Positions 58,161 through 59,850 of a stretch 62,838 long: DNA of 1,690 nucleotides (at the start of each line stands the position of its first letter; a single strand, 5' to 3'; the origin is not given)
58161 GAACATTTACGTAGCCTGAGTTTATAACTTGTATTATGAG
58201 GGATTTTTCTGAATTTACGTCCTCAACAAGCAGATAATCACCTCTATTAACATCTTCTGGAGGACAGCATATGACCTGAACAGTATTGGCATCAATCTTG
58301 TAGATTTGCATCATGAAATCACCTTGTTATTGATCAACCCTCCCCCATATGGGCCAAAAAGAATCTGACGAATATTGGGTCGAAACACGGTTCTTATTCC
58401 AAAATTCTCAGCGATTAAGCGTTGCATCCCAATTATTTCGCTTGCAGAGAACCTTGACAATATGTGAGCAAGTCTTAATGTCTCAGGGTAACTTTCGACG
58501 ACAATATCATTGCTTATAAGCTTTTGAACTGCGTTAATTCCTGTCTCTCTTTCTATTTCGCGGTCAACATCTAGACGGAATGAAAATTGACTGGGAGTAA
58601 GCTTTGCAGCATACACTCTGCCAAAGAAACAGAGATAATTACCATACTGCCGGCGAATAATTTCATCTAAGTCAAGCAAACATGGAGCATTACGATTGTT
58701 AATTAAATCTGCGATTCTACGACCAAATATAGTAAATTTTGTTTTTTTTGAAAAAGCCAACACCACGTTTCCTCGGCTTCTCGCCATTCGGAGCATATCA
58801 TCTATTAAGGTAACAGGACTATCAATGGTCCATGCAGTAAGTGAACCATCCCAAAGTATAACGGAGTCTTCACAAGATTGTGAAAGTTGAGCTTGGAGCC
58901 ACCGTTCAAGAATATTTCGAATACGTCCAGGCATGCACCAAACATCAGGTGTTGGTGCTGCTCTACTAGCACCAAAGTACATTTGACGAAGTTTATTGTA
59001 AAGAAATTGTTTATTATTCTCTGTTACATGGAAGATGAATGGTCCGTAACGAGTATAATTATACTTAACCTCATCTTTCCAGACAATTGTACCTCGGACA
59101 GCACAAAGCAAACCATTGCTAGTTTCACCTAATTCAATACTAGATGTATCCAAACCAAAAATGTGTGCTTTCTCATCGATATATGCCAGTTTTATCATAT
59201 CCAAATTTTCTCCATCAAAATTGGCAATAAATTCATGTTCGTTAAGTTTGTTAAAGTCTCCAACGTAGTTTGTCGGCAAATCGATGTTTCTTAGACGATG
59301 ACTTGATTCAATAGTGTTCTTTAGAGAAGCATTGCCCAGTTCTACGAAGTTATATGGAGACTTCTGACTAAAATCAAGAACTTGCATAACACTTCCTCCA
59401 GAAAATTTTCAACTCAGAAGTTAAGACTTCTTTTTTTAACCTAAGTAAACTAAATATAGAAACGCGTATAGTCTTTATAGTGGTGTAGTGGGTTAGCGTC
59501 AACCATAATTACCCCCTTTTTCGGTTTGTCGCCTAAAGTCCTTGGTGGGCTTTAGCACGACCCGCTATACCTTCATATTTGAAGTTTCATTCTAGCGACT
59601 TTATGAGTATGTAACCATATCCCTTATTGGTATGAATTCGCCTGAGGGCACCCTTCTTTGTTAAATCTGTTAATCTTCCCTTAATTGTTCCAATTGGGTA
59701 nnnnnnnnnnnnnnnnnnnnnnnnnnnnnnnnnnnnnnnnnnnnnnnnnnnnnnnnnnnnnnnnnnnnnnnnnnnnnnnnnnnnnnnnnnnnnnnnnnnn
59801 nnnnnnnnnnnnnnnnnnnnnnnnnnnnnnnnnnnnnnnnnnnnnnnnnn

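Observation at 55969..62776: Co-directional cluster: kinase/NDT-like fusion, four winged-helix paralogs, structured spacer, NurA-HerA, endonuclease IV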

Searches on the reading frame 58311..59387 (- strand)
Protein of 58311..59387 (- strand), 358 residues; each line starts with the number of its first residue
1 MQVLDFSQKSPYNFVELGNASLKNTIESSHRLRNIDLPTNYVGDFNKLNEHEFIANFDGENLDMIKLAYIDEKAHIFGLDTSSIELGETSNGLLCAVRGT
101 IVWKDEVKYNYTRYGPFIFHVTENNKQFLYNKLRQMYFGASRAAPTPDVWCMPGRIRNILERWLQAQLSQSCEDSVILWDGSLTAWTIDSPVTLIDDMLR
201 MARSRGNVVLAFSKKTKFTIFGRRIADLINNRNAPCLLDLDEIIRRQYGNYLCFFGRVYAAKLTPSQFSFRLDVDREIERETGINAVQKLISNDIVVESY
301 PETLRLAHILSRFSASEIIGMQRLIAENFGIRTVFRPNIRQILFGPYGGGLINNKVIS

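Call 3: search_protein_families(library=pfam, proteins=[window:58311-59387:-], max_evalue=0.1)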
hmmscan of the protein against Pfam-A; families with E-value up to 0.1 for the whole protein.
window:58311-59387:- (358 aa): 1 family
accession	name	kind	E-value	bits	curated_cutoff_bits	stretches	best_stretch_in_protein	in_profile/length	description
PF09376.16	NurA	-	4.8e-06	26.7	21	1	77-308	4-249/254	NurA domain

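Call 4: search_protein_families(library=ncbifam, proteins=[window:58311-59387:-], max_evalue=0.1)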
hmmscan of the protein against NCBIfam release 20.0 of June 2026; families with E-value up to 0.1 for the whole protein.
window:58311-59387:- (358 aa): 1 family
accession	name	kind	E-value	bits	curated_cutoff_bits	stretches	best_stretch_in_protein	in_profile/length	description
NF005267.0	PRK06770.1-3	subfamily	0.0013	18.7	168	1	155-180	108-133/170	hypothetical protein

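Call 5: search_protein_families(library=padloc, proteins=[window:58311-59387:-], max_evalue=0.1)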
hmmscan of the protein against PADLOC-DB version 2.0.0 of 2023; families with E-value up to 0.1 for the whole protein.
window:58311-59387:- (358 aa): 0 families

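Call 62: search_solved_structures(query=window:58311-59387:-, max_evalue=1)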
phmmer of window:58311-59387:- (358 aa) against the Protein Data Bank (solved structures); distinct sequences matched with E-value up to 1: 1.
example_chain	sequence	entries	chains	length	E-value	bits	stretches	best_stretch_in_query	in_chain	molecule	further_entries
2exj_A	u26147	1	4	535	0.73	12.1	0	44-131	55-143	beta-D-xylosidase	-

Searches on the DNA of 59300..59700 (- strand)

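Call 40: search_rna_families(source=window, start=59300, end=59700, threshold=evalue, max_evalue=1)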
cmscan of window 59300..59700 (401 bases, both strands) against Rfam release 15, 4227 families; matches with E-value up to 1: 1.
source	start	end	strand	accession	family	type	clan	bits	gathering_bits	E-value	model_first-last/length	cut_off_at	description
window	59596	59676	+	RF00359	snoZ102_R77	Gene; snRNA; snoRNA; CD-box;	CL00060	22.9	40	0.41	1-88/88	no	Small nucleolar RNA Z102/R77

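Call 48: build_rna_model(alignment_id=A6)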
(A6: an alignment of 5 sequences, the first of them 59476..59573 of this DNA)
Model R1 built from alignment A6 (5 sequences, 98 columns); structure: RNAalifold consensus.
model positions 97; base pairs 24; branch points 1; effective number of sequences 1.64; information 0.59 bits per position. Calibrated on 0.2 Mb of random sequence (short: E-values are rough).
structure used (alignment columns):
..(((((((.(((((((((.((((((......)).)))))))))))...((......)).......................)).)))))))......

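Call 49: search_with_rna_model(model_id=R1, sources=[window, L002, L004, L006, L007, L008, L009, L010, L011, L012, L013, L014, L015, L016, L017, L018, L019, L020, L021, L022, L023, L024, L025, L026, L027, L028, L029, L030, L031, L032, L033, L034, L035, L036, L037, L038, L039, L040, L041, L042, L043, L044, L045, L046, L047, L048, L049, L050, L051, L052, L053, L054, L055, L056, L057, L058, L059, L060, L061, L062, L063, L064, L065, L066, L067, L068, L069, L070, L071, L072, L073, L074, L075, L076, L077, L078, L079, L080, L081, L082, L083, L084, L085, L086], max_evalue=1, make_alignment=true)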
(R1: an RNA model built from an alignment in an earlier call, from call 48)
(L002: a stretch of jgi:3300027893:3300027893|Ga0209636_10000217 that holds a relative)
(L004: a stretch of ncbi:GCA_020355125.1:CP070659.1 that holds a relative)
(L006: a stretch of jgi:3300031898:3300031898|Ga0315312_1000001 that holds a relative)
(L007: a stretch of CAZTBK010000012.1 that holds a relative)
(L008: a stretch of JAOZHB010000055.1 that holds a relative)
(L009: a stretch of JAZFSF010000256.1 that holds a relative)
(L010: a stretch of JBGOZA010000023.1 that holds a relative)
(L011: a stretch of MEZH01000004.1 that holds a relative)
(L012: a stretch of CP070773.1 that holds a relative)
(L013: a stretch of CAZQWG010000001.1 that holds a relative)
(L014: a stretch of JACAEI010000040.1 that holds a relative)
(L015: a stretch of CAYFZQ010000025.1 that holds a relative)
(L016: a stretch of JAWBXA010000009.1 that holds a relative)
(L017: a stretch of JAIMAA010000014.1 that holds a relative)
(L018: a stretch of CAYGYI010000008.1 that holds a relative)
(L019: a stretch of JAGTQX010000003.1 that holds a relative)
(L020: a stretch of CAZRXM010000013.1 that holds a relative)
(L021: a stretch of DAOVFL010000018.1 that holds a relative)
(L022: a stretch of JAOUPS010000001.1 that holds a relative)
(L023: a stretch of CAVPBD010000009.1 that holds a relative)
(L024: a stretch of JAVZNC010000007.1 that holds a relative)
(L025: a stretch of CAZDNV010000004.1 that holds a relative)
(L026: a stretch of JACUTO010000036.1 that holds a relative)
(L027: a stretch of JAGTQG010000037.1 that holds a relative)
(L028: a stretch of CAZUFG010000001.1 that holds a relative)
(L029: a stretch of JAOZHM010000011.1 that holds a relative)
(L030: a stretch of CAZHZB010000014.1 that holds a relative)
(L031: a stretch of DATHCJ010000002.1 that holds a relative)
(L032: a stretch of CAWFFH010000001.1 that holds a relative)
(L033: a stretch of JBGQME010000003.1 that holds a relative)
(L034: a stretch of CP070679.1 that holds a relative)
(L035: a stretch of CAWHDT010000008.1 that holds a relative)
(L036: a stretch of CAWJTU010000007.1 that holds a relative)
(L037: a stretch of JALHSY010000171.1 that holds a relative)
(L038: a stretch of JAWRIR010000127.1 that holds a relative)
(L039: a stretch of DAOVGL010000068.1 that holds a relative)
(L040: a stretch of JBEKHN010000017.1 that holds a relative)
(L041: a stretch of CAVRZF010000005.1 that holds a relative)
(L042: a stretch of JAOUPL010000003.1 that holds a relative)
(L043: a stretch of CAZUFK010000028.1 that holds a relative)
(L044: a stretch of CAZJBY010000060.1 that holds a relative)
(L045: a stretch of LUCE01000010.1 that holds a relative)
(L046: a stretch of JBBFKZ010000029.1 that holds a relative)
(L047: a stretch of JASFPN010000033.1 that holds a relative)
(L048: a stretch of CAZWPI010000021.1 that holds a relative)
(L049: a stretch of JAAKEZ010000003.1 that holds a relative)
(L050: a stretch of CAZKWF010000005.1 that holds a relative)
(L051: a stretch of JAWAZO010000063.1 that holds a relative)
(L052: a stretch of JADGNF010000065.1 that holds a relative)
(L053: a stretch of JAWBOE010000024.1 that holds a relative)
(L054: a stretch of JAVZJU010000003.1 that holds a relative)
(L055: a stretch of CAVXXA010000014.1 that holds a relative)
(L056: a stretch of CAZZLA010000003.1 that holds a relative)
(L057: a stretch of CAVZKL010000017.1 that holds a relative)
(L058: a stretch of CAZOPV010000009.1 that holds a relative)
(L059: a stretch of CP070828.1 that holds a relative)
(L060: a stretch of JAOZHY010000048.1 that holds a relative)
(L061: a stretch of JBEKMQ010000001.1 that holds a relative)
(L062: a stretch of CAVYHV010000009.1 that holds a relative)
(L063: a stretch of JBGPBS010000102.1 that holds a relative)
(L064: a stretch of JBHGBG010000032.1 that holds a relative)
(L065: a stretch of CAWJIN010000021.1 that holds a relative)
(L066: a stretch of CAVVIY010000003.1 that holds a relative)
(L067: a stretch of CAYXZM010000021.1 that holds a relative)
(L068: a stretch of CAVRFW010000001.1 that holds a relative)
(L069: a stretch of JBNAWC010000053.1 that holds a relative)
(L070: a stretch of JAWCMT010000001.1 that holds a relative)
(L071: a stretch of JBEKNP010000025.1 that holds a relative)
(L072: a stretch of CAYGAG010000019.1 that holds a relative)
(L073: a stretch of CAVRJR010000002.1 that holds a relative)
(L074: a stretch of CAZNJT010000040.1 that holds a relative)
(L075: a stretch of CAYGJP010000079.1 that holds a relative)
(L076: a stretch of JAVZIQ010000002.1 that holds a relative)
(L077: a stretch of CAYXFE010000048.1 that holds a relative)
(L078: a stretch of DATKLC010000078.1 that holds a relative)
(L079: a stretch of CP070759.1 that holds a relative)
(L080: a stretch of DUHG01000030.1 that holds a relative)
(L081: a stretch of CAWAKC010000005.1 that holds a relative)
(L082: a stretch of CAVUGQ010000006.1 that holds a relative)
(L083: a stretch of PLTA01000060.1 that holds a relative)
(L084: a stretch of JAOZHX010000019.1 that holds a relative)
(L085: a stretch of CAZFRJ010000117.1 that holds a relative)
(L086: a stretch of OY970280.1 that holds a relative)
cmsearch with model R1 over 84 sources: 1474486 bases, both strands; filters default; matches with E-value up to 1: 5.
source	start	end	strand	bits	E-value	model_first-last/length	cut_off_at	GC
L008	7762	7857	+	95.5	3e-24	1-97/97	no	0.53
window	59476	59573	-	94.3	7e-24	1-97/97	no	0.48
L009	8734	8829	+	93.4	1.3e-23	1-97/97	no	0.52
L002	8740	8836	+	88.7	3e-22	1-97/97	no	0.53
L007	8727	8819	+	83.1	1.4e-20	1-97/97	no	0.63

Alignment A7: 5 matches aligned to the model, 98 columns, each read 5' to 3' on its own strand. Consensus structure (alignment columns), stored with it:
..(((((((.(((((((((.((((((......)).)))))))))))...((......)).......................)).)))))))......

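Call 57: search_with_rna_model(model_id=R1, sources=[L089, L090, L091, L092, L093, L094, L095, L096, L097, L098, L099], max_evalue=0.01, make_alignment=true)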
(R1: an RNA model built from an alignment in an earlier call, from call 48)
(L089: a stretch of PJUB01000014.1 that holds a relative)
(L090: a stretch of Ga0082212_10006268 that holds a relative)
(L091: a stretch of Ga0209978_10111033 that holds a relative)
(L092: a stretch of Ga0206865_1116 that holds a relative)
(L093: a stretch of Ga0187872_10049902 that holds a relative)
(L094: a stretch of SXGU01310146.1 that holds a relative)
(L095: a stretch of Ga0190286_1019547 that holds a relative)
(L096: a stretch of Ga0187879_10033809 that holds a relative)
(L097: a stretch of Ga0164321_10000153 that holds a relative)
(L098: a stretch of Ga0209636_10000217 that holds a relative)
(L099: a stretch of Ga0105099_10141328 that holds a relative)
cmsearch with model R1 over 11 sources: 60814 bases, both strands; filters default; matches with E-value up to 0.01: 4.
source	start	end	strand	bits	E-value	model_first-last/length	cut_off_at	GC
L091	150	245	-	95.5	1.2e-25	1-97/97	no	0.53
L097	2208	2303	+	93.4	5.3e-25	1-97/97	no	0.52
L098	1120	1216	-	88.7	1.2e-23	1-97/97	no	0.53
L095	1466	1558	+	83.1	5.6e-22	1-97/97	no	0.63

Alignment A9: 4 matches aligned to the model, 98 columns, each read 5' to 3' on its own strand. Consensus structure (alignment columns), stored with it:
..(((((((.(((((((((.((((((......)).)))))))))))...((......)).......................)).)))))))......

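Call 66: search_with_rna_model(model_id=R1, sources=[L100, L101, L010, L001], max_evalue=1, filters=off)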
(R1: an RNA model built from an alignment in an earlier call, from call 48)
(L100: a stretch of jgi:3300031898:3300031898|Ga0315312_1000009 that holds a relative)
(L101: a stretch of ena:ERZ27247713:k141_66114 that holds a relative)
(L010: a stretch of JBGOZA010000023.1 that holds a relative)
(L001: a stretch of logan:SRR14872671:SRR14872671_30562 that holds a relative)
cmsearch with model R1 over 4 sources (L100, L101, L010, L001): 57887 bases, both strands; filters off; matches with E-value up to 1: 6.
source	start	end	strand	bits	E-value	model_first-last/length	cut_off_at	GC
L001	402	499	+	94.3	2.8e-25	1-97/97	no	0.48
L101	10458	10551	+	54.5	1.4e-13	1-97/97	no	0.5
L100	10471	10566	+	42.3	5.3e-10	1-97/97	no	0.57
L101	14281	14375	+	12.8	0.25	1-97/97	no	0.56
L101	10470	10501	-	12.7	0.28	13-45/97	no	0.5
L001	398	495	-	11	0.84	1-97/97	no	0.49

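Call 71: search_with_rna_model(model_id=R1, sources=[L006, L015, L039, L011, L004], max_evalue=1, filters=off)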
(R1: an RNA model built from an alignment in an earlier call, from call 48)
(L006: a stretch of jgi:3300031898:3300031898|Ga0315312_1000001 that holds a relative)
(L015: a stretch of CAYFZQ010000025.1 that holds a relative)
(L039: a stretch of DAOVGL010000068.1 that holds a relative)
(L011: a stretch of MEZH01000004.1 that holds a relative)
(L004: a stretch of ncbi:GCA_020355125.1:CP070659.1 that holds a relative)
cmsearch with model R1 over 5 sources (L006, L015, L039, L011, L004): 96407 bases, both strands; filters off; matches with E-value up to 1: 1.
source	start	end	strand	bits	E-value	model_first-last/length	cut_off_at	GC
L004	11050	11087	-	14.9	0.11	1-97/97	no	0.32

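Call 88: search_with_rna_model(model_id=R1, sources=[L102, L103], max_evalue=1, filters=off)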
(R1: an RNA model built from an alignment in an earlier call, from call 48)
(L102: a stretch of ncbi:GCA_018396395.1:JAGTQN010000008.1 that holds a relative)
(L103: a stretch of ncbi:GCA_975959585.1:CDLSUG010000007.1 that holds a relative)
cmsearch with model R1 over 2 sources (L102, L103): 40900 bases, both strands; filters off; matches with E-value up to 1: 2.
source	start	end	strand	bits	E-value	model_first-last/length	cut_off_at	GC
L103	10493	10580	+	35.8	3.1e-08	1-97/97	no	0.53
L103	10489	10576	-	11.4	0.47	1-97/97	no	0.53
